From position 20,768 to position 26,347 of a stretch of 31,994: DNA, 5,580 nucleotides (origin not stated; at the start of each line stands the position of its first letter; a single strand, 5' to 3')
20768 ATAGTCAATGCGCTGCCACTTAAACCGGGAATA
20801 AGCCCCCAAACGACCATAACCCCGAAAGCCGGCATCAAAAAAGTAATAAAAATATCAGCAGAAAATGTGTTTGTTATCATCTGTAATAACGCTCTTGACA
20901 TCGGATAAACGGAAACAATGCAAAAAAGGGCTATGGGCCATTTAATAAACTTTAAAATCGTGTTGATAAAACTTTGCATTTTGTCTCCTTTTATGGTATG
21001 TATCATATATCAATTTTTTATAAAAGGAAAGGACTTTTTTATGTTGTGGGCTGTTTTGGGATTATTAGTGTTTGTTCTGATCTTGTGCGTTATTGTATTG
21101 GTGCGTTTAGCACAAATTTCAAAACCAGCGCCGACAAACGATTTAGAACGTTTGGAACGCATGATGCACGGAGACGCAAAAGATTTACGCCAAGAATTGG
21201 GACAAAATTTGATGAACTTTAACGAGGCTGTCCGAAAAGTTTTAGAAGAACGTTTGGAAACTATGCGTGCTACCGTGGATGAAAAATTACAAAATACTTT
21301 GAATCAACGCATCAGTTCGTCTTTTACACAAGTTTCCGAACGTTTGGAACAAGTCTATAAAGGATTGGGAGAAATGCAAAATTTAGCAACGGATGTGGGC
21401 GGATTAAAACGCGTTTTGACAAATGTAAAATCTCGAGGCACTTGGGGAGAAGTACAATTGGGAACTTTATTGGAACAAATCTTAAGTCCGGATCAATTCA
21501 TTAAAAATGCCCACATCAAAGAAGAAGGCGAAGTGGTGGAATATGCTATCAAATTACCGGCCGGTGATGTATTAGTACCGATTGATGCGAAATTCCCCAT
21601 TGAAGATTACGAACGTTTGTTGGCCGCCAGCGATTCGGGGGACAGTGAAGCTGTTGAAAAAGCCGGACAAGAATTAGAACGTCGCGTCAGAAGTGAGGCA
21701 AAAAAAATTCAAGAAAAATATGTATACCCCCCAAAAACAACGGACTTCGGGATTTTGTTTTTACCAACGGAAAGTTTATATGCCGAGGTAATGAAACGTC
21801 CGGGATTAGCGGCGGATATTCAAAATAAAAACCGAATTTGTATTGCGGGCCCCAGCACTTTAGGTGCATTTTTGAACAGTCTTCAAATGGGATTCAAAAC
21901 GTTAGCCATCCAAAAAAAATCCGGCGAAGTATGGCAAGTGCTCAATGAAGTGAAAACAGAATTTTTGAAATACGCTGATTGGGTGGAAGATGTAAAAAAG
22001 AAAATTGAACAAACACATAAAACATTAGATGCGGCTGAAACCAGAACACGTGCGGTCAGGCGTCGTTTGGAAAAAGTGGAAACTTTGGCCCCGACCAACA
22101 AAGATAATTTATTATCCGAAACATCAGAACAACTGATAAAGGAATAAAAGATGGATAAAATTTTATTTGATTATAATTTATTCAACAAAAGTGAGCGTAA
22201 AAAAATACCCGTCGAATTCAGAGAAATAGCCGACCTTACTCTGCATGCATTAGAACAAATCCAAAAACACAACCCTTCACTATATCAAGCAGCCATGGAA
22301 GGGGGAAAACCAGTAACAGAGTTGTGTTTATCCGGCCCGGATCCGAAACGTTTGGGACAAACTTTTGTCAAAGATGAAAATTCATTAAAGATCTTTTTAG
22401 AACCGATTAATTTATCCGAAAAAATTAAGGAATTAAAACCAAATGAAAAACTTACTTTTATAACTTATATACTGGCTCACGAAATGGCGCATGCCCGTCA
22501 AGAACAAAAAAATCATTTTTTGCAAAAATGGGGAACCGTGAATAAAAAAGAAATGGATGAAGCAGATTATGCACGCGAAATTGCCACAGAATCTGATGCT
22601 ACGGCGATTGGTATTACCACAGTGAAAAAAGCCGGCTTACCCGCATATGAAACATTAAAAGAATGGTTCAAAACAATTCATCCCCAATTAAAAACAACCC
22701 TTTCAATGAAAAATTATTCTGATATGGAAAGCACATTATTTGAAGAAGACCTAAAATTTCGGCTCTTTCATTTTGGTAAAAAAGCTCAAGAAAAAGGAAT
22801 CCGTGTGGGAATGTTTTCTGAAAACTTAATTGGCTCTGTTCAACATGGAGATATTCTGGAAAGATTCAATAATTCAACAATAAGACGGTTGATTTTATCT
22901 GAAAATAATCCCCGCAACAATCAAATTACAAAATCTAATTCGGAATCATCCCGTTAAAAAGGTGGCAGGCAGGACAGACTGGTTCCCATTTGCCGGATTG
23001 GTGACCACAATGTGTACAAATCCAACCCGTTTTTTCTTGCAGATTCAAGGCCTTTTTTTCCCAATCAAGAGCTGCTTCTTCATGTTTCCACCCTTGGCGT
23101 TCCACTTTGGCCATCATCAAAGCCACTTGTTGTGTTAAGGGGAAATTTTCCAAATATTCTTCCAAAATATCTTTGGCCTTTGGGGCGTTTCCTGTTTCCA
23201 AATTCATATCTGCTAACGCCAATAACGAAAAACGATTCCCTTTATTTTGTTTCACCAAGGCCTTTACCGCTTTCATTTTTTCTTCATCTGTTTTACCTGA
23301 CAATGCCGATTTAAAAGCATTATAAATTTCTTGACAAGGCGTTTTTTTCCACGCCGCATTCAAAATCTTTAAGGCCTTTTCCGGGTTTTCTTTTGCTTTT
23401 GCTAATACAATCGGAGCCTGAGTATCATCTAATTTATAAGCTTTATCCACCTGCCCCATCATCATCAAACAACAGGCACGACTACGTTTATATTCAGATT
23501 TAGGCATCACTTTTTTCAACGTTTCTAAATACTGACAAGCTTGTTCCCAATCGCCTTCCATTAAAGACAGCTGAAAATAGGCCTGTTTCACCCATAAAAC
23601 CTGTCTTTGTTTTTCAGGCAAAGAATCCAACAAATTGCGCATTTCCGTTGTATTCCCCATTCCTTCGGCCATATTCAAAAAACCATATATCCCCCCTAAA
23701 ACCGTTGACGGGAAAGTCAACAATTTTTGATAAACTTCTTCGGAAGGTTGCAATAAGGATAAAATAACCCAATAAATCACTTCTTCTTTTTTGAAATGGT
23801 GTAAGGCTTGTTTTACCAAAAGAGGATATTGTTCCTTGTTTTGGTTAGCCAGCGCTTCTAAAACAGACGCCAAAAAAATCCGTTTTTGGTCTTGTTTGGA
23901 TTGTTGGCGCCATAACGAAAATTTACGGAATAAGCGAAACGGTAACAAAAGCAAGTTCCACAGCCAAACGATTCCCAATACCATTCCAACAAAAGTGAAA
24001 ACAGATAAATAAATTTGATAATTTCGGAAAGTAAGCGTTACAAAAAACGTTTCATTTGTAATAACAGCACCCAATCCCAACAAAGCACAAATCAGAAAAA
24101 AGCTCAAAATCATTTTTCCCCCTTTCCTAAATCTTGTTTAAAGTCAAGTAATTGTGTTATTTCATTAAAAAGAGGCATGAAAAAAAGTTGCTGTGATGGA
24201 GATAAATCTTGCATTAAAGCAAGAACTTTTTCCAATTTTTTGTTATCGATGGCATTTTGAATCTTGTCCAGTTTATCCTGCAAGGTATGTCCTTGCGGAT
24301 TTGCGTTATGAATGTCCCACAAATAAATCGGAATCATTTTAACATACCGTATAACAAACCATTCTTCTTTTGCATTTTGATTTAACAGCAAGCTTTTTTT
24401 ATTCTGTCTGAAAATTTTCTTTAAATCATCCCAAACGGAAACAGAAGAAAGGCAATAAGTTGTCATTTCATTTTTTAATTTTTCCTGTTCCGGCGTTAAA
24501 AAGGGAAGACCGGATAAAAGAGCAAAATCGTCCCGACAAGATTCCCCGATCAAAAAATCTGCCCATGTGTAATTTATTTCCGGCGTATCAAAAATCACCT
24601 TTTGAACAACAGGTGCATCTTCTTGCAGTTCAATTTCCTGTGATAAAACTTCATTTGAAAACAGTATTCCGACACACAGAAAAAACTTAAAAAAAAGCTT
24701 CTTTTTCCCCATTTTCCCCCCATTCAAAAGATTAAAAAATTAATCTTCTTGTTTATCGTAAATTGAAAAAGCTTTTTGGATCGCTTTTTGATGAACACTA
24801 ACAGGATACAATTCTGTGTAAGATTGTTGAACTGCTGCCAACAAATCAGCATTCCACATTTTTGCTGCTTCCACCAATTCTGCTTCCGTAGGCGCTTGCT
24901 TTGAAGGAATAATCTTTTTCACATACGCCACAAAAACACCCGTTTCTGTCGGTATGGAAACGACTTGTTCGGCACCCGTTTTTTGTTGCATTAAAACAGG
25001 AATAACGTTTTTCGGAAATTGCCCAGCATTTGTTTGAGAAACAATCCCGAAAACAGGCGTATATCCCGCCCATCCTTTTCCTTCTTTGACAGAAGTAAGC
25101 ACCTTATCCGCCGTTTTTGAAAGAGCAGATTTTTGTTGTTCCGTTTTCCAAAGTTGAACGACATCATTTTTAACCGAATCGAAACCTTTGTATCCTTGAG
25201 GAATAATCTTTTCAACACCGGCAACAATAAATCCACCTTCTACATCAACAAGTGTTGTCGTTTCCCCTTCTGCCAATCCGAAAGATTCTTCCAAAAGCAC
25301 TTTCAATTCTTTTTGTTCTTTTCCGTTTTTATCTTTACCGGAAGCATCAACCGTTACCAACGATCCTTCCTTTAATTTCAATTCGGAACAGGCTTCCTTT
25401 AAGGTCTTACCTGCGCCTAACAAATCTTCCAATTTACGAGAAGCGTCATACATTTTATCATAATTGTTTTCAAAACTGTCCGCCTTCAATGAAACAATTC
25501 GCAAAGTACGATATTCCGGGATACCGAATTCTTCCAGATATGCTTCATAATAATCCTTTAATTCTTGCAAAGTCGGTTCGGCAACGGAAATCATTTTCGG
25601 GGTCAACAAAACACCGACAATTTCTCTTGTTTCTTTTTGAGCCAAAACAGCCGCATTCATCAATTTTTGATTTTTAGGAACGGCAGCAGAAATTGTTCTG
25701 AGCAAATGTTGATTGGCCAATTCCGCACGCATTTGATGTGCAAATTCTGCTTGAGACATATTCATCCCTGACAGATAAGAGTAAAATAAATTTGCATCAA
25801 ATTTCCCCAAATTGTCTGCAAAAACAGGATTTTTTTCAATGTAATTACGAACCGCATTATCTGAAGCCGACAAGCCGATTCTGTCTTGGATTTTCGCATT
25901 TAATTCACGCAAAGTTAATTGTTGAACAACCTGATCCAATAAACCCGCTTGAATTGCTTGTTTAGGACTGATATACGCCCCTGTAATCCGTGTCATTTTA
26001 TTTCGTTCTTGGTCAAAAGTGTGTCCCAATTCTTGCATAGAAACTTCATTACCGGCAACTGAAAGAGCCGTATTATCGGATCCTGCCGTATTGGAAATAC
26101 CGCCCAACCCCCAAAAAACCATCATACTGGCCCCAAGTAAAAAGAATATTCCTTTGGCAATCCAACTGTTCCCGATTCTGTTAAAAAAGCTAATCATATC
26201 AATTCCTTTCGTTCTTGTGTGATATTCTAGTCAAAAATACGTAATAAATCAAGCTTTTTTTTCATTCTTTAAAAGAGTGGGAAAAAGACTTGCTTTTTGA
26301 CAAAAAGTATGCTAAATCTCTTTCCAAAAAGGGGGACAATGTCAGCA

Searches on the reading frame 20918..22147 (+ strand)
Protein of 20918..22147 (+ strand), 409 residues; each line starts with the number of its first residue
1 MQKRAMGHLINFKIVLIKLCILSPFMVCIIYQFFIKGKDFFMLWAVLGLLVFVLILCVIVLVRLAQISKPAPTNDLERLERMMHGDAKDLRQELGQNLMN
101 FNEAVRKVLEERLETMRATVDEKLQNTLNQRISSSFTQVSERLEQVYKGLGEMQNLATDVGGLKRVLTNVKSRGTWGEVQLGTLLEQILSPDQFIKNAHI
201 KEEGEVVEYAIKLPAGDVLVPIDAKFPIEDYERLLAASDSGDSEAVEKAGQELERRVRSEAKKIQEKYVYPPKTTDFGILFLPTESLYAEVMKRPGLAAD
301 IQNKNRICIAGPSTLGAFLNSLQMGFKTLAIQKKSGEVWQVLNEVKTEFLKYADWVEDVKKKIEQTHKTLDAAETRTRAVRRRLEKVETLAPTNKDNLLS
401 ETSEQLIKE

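Call 83: search_protein_families(library=pfam, proteins=[window:20918-22147:+], max_evalue=0.00001)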
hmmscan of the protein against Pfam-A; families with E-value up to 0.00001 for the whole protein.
window:20918-22147:+ (409 aa): 1 family
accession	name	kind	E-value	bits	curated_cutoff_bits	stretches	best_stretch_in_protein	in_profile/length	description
PF02646.22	RmuC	-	7.4e-75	252.2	26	1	111-394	1-288/291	RmuC family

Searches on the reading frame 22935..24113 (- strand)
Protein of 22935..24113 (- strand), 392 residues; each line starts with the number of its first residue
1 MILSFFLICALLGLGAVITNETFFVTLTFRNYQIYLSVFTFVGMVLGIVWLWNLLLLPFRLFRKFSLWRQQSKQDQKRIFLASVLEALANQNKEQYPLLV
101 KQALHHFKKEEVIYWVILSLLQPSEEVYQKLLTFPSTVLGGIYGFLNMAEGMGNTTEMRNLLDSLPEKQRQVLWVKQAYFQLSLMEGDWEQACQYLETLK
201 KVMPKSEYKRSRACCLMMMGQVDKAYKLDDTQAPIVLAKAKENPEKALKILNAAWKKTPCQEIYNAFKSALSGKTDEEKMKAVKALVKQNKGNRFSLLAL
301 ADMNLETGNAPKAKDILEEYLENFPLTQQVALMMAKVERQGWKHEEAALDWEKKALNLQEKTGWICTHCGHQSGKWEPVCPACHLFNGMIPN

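Call 83: search_protein_families(library=pfam, proteins=[window:22935-24113:-], max_evalue=0.00001)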
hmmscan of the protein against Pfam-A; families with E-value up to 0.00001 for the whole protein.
window:22935-24113:- (392 aa): 4 families
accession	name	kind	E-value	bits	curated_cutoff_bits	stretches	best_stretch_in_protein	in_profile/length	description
PF13174.12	TPR_6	-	3.5e-09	37.2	26.3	0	296-325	2-31/33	Tetratricopeptide repeat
PF13428.12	TPR_14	-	5.8e-09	36.2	23.5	0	297-336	4-43/44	Tetratricopeptide repeat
PF14559.12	TPR_19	-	6.9e-09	36.4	25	0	284-336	15-67/68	Tetratricopeptide repeat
PF07219.19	HemY_N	-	4.8e-06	27.1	31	0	25-95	3-77/107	HemY protein N-terminus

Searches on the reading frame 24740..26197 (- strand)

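Call 83: search_protein_families(library=pfam, proteins=[window:24740-26197:-], max_evalue=0.00001)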
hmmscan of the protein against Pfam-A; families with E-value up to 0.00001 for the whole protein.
window:24740-26197:- (485 aa): 3 families
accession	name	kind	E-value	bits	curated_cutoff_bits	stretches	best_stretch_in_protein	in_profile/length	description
PF13624.11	SurA_N_3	-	2.6e-31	109.1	27.2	1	1-165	1-161/162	SurA-like N-terminal domain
PF13623.11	SurA_N_2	-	2.6e-18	66.7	28.5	1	12-142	11-145/145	SurA-like N-terminal domain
PF13145.12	Rotamase_2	-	2.2e-13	51.5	27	1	208-344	1-121/121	PPIC-type PPIASE domain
